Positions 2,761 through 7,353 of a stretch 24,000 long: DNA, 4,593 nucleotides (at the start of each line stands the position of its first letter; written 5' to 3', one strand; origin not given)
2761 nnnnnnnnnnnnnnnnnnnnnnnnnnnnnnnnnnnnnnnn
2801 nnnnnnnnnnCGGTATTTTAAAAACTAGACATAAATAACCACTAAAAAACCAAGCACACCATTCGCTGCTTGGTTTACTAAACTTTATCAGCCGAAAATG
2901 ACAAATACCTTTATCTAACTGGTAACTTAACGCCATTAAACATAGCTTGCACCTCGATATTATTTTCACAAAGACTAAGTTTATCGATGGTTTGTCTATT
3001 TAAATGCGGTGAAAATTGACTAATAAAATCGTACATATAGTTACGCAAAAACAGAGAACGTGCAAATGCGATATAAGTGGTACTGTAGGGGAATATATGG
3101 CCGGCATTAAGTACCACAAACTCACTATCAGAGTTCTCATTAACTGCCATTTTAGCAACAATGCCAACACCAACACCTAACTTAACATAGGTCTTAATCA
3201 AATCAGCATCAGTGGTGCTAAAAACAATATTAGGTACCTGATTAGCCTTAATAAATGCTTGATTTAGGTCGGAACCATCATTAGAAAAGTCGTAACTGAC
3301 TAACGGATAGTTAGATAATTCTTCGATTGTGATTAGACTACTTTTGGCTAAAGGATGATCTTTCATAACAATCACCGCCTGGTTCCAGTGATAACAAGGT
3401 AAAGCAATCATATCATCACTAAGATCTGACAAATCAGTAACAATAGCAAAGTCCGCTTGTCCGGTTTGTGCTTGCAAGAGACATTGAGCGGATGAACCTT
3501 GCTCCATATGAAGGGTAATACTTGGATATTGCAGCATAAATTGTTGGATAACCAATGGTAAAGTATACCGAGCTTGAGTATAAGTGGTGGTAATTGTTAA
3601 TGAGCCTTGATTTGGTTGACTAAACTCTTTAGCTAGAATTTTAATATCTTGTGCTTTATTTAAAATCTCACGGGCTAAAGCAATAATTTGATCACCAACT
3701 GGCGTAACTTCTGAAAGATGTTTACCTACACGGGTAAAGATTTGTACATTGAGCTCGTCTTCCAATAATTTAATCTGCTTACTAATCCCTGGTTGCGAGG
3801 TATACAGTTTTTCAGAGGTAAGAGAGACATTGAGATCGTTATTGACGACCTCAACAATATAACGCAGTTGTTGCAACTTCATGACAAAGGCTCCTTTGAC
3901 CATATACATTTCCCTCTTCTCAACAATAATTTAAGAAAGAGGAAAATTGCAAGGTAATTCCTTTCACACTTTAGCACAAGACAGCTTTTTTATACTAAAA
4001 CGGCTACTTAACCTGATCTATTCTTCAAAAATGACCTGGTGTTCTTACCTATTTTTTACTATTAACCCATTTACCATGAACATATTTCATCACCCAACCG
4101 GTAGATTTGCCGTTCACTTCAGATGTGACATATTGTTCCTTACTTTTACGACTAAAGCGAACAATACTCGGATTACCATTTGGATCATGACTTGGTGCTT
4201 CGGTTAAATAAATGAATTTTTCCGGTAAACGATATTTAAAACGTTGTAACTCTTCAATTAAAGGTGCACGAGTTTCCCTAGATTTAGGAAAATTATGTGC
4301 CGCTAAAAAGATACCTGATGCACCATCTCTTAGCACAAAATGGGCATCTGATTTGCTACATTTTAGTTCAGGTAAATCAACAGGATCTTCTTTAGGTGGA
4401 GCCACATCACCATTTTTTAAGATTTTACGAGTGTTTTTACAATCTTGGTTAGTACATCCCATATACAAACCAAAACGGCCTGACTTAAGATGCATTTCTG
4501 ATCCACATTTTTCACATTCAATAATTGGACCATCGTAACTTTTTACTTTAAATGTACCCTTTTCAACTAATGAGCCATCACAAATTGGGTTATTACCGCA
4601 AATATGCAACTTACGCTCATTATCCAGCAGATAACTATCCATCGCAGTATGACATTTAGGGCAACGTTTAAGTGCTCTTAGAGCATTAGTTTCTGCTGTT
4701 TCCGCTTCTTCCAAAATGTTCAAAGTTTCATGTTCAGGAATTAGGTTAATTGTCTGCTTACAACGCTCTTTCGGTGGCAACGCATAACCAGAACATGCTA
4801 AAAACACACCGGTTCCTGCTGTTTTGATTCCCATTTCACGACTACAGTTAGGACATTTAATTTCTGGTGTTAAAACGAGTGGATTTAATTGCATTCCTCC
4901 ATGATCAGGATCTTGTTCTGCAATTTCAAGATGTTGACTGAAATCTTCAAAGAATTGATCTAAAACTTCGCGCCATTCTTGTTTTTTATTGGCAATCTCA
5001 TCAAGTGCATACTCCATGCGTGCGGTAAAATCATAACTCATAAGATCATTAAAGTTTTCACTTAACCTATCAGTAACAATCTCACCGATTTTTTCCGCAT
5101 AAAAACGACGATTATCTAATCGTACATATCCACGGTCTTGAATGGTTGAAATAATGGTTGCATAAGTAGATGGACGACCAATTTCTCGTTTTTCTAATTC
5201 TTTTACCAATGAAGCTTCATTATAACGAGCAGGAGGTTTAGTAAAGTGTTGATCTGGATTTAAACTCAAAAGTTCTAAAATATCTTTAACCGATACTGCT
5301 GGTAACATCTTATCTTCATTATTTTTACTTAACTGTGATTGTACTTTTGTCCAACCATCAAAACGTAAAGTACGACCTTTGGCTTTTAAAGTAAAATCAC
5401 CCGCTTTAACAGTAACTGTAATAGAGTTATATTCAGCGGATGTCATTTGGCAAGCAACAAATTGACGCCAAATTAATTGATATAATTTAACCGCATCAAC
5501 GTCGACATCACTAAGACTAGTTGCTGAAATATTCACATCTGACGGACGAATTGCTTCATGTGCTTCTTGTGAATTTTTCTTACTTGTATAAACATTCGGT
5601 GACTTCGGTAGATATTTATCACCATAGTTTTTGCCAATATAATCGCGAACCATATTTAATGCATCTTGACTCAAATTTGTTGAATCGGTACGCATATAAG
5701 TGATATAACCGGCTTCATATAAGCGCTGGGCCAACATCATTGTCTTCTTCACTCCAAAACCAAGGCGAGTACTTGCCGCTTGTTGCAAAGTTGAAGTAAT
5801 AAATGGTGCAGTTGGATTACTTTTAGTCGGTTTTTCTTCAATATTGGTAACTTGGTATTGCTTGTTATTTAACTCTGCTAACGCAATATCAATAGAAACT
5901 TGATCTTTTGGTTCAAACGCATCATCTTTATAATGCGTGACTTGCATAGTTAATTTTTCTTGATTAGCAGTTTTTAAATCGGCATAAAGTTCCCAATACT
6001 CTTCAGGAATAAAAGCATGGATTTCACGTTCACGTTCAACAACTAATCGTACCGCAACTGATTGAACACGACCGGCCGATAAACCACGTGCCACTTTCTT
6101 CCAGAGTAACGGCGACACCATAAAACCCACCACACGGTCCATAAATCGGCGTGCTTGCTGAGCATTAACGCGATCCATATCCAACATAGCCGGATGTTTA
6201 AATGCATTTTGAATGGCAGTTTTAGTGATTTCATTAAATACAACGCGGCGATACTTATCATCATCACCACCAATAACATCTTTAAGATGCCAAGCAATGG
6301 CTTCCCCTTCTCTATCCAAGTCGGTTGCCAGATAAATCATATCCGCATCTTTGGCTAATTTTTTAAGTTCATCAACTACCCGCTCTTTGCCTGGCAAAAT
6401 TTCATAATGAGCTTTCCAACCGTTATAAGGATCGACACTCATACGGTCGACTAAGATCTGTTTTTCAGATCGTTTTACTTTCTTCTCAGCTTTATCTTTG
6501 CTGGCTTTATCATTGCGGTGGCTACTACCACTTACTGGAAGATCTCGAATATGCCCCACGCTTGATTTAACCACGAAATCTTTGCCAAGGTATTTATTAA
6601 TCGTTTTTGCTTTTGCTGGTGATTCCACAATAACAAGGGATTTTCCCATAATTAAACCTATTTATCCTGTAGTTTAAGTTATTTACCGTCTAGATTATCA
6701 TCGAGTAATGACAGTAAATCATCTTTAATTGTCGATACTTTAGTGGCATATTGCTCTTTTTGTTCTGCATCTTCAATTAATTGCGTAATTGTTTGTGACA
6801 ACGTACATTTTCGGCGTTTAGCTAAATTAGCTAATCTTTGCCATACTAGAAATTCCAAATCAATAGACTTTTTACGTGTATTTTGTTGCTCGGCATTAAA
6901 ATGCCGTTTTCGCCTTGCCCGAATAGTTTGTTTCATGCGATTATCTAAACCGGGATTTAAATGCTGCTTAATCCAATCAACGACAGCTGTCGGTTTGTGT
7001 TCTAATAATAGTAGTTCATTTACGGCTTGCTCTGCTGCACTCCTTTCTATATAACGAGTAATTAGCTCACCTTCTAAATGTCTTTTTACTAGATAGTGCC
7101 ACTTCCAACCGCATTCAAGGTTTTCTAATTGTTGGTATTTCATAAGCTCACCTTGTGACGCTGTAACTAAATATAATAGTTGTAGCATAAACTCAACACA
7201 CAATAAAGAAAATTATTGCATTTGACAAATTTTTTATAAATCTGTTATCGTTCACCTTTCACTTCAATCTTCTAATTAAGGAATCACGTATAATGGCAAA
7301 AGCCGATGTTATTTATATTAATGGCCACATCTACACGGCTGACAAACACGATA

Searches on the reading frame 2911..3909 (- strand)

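Call 6: search_protein_families(library=pfam, proteins=[window:2911-3909:-], max_evalue=0.001)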
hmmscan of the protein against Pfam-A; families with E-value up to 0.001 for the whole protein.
window:2911-3909:- (332 aa): 3 families
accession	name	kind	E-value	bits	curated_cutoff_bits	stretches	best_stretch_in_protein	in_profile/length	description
PF03466.25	LysR_substrate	-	1.9e-33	116.1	28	1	98-299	2-204/209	LysR substrate binding domain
PF00126.33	HTH_1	-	7.8e-12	45.4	26.6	1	12-72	1-59/60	Bacterial regulatory helix-turn-helix protein, lysR family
PF12849.12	PBP_like_2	-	2.3e-07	31.3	27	1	97-183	5-100/267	PBP superfamily domain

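Call 7: search_protein_families(library=ncbifam, proteins=[window:2911-3909:-], max_evalue=0.001)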
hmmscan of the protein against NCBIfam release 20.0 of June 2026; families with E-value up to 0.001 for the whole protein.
window:2911-3909:- (332 aa): 48 families (the best 25 are shown)
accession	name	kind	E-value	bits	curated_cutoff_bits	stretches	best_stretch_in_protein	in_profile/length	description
NF009326.0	PRK12681.1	equivalog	2.5e-139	464.3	436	1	10-332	1-324/324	HTH-type transcriptional regulator CysB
NF009327.0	PRK12684.1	subfamily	1.7e-109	365.9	402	1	10-311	1-303/313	CysB family HTH-type transcriptional regulator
NF009324.0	PRK12679.1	equivalog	4.7e-75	252.6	491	1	10-319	1-311/316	HTH-type transcriptional regulator Cbl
NF009325.0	PRK12680.1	equivalog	8.4e-70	235.6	482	1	10-308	1-300/327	LysR family transcriptional regulator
NF053705.1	TransRegGltCGpos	equivalog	1.5e-39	136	350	1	10-269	1-259/300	glutamate biosynthesis transcriptional regulator GltC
NF047520.1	trans_act_CidR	equivalog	3.8e-33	114.9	415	1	10-268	1-257/292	cidABC operon transcriptional activator CidR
NF040786.1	LysR_Sec_metab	equivalog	2e-32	112.4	250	1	10-268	1-262/298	selenium metabolism-associated LysR family transcriptional regulator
TIGR03339.1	phn_lysR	subfamily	4.8e-31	108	341.1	1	27-267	13-249/279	aminoethylphosphonate catabolism associated LysR family transcriptional regulator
NF007385.0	PRK09906.1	equivalog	1.1e-29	103.6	356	1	10-261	1-251/296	DNA-binding transcriptional regulator HcaR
NF045775.1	acetoin_reg_AlsR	exception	8.5e-29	100.9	430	1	10-255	1-246/290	acetoin biosynthesis transcriptional regulator AlsR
NF008361.0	PRK11151.1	equivalog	1e-23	84.1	329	1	10-282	1-272/305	DNA-binding transcriptional regulator OxyR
NF008722.0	PRK11716.1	equivalog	3.7e-23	82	246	1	10-259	1-249/293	HTH-type transcriptional activator IlvY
NF050018.1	StrsTransRegOxyRFcella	equivalog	1.5e-22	80.5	500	1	10-269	1-257/289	oxidative stress transcriptional regulator OxyR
NF040889.1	trans_reg_YeiE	equivalog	5e-22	78.5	480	1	10-289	3-268/288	DNA-binding transcriptional regulator YeiE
NF047354.1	trans_reg_GltC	equivalog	6.1e-22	78.5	300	1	10-271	1-257/290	glutamate biosynthesis transcriptional regulator GltC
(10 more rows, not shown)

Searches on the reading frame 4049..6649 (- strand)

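Call 6: search_protein_families(library=pfam, proteins=[window:4049-6649:-], max_evalue=0.001)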
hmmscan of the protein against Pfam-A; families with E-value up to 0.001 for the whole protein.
window:4049-6649:- (866 aa): 5 families
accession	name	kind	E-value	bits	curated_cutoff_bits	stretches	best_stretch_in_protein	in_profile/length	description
PF01131.25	Topoisom_bac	-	1.1e-126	423.6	35.1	1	156-563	2-410/411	DNA topoisomerase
PF08272.16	Zn_Ribbon_Topo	-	4.9e-32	109.8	25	2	825-863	1-39/41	Topoisomerase I zinc-ribbon-like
PF21372.3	Zn_ribbon_bTOP1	-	2.4e-24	85.2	27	1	652-696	1-45/45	Topoisomerase I, zinc finger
PF01751.28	Toprim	-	2.2e-20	73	23.1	1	5-141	2-96/96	Toprim domain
PF01396.24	Zn_ribbon_Top1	-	1.6e-18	66.7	32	2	710-746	2-39/39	Topoisomerase DNA binding C4 zinc finger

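Call 7: search_protein_families(library=ncbifam, proteins=[window:4049-6649:-], max_evalue=0.001)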
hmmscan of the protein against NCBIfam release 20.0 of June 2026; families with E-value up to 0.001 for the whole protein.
window:4049-6649:- (866 aa): 12 families
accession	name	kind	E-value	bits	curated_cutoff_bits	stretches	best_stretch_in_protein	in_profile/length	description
TIGR01051.1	topA_bact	equivalog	4.4e-250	832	456.4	1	5-634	1-629/632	type I DNA topoisomerase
NF004966.0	PRK06319.1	equivalog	2.1e-175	585.2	868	3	71-622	43-619/862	DNA topoisomerase I/SWI domain fusion protein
NF006451.0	PRK08780.1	equivalog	2e-174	582.2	1265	2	70-579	42-578/824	DNA topoisomerase I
TIGR01054.1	rgy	equivalog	5.7e-87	292.4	471.7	1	4-570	600-1169/1172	reverse gyrase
TIGR01057.1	topA_arch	equivalog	1.5e-85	287.7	458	1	92-622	84-615/618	DNA topoisomerase I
NF004438.0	PRK05776.1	equivalog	3.3e-76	256.9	793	1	78-606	77-613/677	DNA topoisomerase I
NF005555.0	PRK07220.1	equivalog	1.4e-75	255.1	635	1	72-639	68-628/740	DNA topoisomerase I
NF005829.0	PRK07726.1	subfamily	6.1e-73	246.6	597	1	87-632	78-645/669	DNA topoisomerase 3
NF011532.0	PRK14973.1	equivalog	2.1e-69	234.3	930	1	86-623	81-615/936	DNA topoisomerase I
TIGR01056.1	topB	subfamily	3.9e-62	210.7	515.75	1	95-575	88-598/706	DNA topoisomerase III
NF006032.0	PRK08173.1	equivalog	4.9e-44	150.2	1058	1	1-573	1-603/863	DNA topoisomerase III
NF011313.0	PRK14724.1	equivalog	1.3e-29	102.7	1088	1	96-550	93-601/988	DNA topoisomerase III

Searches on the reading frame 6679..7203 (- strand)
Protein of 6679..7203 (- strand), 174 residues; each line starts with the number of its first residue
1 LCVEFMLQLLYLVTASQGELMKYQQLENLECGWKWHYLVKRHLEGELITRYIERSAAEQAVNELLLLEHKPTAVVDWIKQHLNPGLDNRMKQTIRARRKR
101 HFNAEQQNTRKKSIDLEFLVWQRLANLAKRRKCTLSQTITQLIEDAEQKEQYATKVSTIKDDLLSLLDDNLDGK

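Call 6: search_protein_families(library=pfam, proteins=[window:6679-7203:-], max_evalue=0.001)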
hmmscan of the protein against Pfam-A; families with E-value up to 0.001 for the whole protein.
window:6679-7203:- (174 aa): 3 families
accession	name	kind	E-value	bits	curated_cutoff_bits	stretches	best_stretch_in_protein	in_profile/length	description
PF06303.17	MatP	-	3.9e-42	143.1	27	1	22-105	1-84/84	MatP N-terminal domain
PF17414.8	MatP_C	-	3.5e-26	91.7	24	1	109-167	2-60/60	MatP C-terminal ribbon-helix-helix domain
PF13467.12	RHH_4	-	3.2e-05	24.3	25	1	112-146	13-47/67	Ribbon-helix-helix domain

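Call 7: search_protein_families(library=ncbifam, proteins=[window:6679-7203:-], max_evalue=0.001)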
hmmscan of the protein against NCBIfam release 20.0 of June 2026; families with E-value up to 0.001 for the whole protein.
window:6679-7203:- (174 aa): 1 family
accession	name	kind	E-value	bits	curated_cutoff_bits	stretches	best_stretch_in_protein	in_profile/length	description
NF003471.1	PRK05097.1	equivalog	4.1e-72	241.1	165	1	21-167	1-147/148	macrodomain Ter protein MatP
